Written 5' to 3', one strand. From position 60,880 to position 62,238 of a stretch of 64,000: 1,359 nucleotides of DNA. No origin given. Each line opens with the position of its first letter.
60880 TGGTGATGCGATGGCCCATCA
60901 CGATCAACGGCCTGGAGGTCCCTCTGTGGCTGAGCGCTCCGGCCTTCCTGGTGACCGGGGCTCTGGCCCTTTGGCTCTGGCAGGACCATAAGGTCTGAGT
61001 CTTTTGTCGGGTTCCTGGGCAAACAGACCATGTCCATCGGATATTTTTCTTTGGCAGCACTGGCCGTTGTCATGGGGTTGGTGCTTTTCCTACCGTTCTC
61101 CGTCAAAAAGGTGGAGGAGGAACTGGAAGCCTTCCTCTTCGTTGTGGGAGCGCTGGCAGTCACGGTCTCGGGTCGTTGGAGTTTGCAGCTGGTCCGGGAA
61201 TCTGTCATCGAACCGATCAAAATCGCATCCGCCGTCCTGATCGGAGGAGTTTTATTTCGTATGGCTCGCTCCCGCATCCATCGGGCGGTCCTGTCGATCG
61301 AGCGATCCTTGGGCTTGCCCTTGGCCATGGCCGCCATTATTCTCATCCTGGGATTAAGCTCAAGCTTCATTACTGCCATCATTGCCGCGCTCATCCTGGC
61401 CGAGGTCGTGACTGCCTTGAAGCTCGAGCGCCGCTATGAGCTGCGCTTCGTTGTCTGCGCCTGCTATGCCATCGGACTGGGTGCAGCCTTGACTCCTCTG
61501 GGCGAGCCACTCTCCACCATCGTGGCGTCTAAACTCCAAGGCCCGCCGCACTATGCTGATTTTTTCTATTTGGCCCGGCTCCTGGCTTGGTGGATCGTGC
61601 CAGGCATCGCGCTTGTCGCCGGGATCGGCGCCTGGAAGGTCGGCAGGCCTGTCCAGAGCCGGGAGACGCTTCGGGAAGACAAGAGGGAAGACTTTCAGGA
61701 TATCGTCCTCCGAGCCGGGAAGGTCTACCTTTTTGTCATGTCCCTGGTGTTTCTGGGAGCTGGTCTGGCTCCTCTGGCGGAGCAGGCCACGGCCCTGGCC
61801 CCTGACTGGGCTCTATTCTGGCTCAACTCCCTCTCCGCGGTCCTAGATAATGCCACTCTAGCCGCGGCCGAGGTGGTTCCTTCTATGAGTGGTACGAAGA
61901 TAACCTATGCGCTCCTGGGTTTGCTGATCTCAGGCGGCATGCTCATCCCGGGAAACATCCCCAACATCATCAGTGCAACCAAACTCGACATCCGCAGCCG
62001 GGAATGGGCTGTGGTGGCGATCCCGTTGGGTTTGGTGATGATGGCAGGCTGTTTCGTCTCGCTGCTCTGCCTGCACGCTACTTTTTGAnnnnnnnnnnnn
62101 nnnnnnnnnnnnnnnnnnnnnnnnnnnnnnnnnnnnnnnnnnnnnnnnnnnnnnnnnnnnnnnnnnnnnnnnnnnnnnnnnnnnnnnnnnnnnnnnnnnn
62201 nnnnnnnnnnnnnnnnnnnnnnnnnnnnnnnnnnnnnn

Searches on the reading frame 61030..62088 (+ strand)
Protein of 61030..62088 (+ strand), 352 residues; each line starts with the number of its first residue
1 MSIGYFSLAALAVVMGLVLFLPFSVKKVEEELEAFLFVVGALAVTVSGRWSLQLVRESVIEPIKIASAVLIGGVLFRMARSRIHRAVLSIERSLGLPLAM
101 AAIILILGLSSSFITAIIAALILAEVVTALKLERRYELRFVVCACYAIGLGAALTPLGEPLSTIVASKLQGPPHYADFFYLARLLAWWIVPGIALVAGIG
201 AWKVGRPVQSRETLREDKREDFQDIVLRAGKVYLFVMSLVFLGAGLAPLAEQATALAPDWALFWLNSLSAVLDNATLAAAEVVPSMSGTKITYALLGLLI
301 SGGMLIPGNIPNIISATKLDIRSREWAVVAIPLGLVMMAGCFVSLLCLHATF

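Call 65: search_protein_families(library=pfam, proteins=[window:61030-62088:+], max_evalue=0.0001)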
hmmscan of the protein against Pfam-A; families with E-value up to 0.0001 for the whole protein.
window:61030-62088:+ (352 aa): 1 family
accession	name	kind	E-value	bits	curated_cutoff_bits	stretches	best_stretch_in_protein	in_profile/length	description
PF07854.18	DUF1646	-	2.3e-101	340.1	21.4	1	9-347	2-346/347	Protein of unknown function (DUF1646)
